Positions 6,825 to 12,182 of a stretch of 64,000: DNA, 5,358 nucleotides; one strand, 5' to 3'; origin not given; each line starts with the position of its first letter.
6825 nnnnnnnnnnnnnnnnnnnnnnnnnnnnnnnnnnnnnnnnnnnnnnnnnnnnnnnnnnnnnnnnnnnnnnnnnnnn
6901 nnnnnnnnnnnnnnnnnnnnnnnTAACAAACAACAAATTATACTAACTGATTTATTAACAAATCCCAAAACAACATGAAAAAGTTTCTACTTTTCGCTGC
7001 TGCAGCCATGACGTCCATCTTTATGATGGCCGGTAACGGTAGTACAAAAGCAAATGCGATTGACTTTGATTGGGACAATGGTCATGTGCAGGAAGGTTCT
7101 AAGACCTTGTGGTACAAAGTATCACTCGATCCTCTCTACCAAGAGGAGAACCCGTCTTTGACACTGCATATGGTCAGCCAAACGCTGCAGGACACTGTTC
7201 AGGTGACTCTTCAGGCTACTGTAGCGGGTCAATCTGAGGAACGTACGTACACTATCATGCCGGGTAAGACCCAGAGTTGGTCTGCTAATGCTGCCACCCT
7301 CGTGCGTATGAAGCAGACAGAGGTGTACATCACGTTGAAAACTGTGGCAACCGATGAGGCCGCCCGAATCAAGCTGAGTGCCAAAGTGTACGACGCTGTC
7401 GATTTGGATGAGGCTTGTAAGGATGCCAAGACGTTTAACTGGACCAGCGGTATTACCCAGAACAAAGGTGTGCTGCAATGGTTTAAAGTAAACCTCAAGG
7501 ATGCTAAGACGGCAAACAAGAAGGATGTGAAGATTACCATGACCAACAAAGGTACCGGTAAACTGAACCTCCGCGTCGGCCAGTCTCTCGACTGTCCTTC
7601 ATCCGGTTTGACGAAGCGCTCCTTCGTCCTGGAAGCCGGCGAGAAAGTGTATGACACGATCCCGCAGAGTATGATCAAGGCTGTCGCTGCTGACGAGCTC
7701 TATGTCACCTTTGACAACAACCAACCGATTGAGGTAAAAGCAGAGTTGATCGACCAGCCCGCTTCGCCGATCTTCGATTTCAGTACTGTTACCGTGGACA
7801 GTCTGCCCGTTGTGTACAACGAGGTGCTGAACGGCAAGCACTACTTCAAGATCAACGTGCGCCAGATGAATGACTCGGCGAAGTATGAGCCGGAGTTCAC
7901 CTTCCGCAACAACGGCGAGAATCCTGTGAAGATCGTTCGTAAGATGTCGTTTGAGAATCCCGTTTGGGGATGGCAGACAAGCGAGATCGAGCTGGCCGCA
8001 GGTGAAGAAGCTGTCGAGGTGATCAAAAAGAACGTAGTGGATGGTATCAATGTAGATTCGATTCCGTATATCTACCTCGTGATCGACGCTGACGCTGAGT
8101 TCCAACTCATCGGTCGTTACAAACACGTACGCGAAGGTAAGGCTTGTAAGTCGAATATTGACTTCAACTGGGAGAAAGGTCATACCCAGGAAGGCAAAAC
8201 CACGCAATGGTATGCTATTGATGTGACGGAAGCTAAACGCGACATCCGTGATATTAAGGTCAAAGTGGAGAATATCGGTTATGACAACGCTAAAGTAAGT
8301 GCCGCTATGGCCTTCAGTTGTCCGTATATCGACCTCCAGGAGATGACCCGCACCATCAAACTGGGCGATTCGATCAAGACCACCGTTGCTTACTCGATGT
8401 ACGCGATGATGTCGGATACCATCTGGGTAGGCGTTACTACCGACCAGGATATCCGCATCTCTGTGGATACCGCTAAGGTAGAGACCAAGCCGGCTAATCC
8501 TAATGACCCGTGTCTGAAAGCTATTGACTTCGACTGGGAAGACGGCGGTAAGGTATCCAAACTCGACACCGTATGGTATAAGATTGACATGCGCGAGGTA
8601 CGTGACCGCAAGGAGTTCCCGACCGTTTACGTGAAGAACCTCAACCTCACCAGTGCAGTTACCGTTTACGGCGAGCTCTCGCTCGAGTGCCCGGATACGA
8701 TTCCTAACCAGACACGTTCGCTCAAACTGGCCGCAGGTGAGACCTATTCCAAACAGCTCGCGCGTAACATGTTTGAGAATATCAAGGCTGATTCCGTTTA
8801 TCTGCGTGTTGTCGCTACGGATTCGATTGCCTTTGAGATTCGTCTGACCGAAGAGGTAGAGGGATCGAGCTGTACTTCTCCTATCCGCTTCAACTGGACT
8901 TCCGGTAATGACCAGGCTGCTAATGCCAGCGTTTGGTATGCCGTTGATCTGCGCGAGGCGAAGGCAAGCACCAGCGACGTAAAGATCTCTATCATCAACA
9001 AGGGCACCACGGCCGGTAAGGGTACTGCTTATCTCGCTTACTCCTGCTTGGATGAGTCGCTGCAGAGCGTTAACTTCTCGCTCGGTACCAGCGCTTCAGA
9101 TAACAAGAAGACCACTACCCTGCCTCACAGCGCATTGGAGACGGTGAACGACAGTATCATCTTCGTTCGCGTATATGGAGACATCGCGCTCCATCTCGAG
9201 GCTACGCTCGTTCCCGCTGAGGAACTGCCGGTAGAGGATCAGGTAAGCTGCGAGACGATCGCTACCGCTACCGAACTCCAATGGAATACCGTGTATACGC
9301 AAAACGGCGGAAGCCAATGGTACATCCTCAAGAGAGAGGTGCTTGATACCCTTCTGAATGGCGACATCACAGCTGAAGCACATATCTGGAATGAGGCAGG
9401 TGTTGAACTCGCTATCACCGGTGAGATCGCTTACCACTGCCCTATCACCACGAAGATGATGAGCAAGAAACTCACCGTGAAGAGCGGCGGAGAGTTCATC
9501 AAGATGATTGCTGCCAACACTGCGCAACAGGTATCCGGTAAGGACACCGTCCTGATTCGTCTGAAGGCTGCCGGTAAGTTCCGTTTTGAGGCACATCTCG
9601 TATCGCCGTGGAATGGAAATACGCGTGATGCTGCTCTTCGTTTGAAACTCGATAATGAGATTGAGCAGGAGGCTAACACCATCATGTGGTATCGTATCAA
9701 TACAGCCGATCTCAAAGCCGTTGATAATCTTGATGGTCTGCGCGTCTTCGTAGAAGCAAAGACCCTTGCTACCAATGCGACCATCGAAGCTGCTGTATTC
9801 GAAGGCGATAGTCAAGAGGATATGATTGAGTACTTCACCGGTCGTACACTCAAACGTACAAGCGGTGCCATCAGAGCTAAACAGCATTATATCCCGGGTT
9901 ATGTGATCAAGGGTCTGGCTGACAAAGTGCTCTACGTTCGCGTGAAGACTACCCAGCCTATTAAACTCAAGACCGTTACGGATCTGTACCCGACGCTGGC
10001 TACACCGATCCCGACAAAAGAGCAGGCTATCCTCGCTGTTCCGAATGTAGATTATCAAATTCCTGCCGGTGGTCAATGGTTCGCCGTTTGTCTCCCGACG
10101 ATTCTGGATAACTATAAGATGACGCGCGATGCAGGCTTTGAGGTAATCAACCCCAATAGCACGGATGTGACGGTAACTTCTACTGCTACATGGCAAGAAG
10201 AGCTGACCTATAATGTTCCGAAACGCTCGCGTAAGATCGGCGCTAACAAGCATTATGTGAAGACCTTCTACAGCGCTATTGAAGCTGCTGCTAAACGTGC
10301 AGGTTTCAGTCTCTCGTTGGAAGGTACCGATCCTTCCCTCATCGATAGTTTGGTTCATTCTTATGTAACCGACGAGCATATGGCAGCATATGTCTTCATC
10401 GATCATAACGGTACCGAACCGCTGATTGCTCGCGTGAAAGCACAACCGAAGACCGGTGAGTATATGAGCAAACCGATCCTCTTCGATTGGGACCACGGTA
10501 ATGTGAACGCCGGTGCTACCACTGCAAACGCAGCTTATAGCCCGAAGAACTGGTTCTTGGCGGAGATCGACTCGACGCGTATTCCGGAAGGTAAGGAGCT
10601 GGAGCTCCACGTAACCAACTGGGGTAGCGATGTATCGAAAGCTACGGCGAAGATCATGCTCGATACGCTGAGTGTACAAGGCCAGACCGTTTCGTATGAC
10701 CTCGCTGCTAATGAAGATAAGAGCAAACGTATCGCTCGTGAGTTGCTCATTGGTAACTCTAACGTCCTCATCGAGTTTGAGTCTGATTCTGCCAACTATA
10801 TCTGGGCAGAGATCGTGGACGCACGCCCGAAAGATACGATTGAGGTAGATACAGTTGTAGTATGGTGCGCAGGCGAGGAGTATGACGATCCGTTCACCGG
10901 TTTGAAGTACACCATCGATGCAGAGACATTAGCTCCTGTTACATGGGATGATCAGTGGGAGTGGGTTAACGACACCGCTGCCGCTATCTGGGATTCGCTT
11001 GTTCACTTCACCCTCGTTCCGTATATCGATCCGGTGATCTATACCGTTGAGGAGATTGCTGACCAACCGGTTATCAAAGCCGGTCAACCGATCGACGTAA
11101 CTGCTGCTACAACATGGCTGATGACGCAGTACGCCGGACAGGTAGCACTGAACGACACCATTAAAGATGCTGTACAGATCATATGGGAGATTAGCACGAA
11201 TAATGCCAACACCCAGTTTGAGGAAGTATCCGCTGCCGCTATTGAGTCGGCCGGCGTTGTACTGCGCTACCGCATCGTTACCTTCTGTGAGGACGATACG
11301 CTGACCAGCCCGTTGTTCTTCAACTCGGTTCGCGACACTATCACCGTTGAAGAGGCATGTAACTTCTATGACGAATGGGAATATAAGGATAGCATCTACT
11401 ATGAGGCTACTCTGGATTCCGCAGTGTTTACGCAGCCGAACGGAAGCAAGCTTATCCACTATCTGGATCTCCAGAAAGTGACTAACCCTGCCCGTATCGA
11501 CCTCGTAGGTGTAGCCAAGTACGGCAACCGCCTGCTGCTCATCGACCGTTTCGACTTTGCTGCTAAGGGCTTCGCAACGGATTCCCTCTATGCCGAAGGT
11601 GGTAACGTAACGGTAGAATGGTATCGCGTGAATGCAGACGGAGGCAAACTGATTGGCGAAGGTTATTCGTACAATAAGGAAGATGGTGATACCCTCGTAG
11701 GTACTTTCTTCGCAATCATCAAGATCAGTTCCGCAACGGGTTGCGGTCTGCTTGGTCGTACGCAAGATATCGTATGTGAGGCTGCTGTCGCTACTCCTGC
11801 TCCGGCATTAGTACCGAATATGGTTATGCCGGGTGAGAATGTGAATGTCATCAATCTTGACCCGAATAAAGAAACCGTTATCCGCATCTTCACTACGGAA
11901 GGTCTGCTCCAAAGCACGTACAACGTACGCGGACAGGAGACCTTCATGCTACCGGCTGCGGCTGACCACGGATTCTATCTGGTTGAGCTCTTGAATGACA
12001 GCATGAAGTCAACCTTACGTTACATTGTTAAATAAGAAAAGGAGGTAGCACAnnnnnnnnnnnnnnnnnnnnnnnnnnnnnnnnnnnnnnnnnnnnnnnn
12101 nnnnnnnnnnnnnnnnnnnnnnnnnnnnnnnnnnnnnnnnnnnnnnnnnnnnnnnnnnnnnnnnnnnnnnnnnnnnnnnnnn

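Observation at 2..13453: Seven-gene co-directional block of exported proteins with no enzyme signature, culminating in a giant T9SS cargo and a dedicated beta-barrel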

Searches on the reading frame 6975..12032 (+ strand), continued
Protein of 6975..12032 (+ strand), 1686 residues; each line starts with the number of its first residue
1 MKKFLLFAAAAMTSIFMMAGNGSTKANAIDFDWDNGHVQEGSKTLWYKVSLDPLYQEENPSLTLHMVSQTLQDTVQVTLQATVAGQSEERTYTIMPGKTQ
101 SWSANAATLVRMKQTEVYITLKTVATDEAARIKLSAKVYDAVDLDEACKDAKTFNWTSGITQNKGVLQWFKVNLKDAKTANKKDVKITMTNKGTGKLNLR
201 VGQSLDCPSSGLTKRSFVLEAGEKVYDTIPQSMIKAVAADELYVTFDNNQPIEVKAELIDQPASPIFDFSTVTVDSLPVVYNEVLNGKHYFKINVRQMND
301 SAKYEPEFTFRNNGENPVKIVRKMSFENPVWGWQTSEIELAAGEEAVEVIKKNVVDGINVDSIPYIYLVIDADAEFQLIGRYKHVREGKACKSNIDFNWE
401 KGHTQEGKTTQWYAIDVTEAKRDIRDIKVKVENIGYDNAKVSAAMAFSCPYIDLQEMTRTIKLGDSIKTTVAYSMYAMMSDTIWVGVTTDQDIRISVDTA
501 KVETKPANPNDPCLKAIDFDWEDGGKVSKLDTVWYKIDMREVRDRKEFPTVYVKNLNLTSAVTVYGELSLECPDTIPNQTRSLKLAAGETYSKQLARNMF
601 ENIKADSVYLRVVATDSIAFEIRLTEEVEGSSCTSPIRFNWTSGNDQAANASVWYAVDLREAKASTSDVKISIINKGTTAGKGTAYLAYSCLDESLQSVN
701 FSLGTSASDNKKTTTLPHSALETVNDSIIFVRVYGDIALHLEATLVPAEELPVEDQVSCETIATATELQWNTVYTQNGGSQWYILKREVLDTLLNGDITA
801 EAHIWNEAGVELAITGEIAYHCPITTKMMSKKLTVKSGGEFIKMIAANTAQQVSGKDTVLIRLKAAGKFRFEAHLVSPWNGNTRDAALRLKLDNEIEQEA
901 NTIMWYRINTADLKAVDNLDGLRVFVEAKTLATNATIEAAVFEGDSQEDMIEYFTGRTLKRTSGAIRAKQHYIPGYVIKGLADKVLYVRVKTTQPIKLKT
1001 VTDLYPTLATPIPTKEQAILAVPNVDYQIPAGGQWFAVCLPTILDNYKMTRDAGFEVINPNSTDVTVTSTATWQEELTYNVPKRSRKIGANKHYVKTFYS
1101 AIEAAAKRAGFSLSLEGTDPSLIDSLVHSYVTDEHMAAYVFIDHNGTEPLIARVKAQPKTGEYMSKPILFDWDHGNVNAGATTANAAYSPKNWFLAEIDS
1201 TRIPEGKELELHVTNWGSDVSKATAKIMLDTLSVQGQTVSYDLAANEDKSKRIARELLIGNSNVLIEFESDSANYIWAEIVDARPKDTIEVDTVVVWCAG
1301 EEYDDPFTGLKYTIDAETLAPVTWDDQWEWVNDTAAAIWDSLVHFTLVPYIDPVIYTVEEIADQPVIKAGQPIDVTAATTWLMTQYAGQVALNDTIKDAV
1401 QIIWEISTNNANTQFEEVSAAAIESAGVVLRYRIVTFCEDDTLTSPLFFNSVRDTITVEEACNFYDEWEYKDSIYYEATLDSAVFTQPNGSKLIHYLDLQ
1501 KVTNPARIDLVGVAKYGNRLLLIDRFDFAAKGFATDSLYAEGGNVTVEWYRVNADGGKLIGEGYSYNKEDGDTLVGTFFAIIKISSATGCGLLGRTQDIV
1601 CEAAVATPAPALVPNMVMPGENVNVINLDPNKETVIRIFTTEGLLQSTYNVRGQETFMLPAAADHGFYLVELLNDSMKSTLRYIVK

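Call 50: search_protein_families(library=ncbifam, proteins=[L003:4090-4374:+, L008:4179-4463:+, L020:6600-6884:+, L035:7096-7380:+, L040:7184-7468:+, L061:7240-7524:+, L003:6729-7013:+, L004:7081-7365:+, L012:6580-6864:+, L021:7185-7469:+], max_evalue=10)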
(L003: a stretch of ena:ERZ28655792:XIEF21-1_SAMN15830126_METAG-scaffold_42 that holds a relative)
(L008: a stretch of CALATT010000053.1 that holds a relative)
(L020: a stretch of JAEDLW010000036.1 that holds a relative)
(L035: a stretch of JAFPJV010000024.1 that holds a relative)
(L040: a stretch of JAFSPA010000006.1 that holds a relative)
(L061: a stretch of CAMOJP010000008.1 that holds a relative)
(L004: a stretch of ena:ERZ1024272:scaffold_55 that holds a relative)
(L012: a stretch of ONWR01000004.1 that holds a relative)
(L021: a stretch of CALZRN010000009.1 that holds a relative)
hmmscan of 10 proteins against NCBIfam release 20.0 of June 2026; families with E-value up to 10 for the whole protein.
L003:4090-4374:+ (95 aa): 1 family
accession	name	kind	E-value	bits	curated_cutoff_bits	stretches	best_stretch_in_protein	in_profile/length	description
TIGR04183.1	Por_Secre_tail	domain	2.2e-05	24.4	23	2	45-93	18-71/72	T9SS type A sorting domain-containing protein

L008:4179-4463:+ (95 aa): 1 family
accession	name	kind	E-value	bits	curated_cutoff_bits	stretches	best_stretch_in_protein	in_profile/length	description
TIGR04183.1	Por_Secre_tail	domain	7.7e-05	22.6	23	1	39-93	13-71/72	T9SS type A sorting domain-containing protein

L020:6600-6884:+ (95 aa): 0 families

L035:7096-7380:+ (95 aa): 1 family
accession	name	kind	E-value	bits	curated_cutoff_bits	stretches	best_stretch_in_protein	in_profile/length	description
TIGR04183.1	Por_Secre_tail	domain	0.00052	19.9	23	1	26-79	12-63/72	T9SS type A sorting domain-containing protein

L040:7184-7468:+ (95 aa): 2 families
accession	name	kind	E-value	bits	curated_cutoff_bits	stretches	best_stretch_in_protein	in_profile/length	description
TIGR04183.1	Por_Secre_tail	domain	0.032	14.2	23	1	28-73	13-56/72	T9SS type A sorting domain-containing protein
NF010649.0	PRK14048.1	equivalog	0.19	10.8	374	1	18-39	256-277/374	ferrichrome/ferrioxamine B periplasmic transporter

L061:7240-7524:+ (95 aa): 1 family
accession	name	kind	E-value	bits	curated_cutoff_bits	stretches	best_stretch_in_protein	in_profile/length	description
TIGR04183.1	Por_Secre_tail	domain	0.084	12.9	23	1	28-81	13-64/72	T9SS type A sorting domain-containing protein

L003:6729-7013:+ (95 aa): 3 families
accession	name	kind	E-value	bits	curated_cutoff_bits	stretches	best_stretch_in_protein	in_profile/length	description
NF012200.0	choice_anch_D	domain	0.0075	16.8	45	1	23-94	12-85/108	choice-of-anchor D domain-containing protein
NF058669.1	SCO2207_fam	exception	0.13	12.1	250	1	9-47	154-195/228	SCO2207 family protein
TIGR02494.1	PFLE_PFLC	subfamily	0.15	11.3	174.35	1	2-49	118-161/293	glycyl-radical enzyme activating protein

L004:7081-7365:+ (95 aa): 0 families

L012:6580-6864:+ (95 aa): 0 families

L021:7185-7469:+ (95 aa): 0 families
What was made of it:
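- On T9SS type A CTD cargo (TIGR04183 / Por_Secre_tail): Orthologous G1 of L003 scores 24.4 bits, which passes (call 50).
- In G4 of L035, L040 and L061 it is replaced by a type-A-like end scoring 19.9, 14.2 and 12.9 bits (call 50).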

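Call 90: search_solved_structures(query=L018:6317-8584:+, max_evalue=0.01)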
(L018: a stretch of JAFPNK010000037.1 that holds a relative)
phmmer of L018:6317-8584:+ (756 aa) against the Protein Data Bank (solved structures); distinct sequences matched with E-value up to 0.01: 0.

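Call 97: search_solved_structures(query=L029:6198-8333:+, max_evalue=0.01)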
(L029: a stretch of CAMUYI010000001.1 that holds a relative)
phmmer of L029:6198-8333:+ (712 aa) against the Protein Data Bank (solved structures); distinct sequences matched with E-value up to 0.01: 0.
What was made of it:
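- The GH88 hits were not located, and two long G4 orthologues had no PDB relatives (calls 90, 97).
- Tried and rejected: I tried to locate the GH88-bearing G4 orthologues through PDB searches and failed (calls 90, 97).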

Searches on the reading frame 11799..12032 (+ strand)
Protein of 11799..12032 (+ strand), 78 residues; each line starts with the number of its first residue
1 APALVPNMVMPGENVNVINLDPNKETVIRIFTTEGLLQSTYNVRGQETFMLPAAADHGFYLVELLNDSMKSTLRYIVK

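Call 19: search_protein_families(library=pfam, proteins=[window:11799-12032:+], max_evalue=1)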
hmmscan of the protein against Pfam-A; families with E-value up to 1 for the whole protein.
seq(78 aa): 0 families

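Call 20: search_protein_families(library=ncbifam, proteins=[window:11799-12032:+], max_evalue=1)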
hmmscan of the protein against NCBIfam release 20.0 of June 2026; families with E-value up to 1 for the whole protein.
seq(78 aa): 1 family
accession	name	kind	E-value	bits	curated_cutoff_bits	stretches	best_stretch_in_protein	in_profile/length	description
TIGR04183.1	Por_Secre_tail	domain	0.0012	18.7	23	1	6-78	3-72/72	T9SS type A sorting domain-containing protein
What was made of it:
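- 11799..12032 (+): G6 C-terminal 78 aa, a divergent T9SS type-A-like CTD ending ..........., which is nearly invariant in orthologues. Four of five homologues also match at their last residue (call 20).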
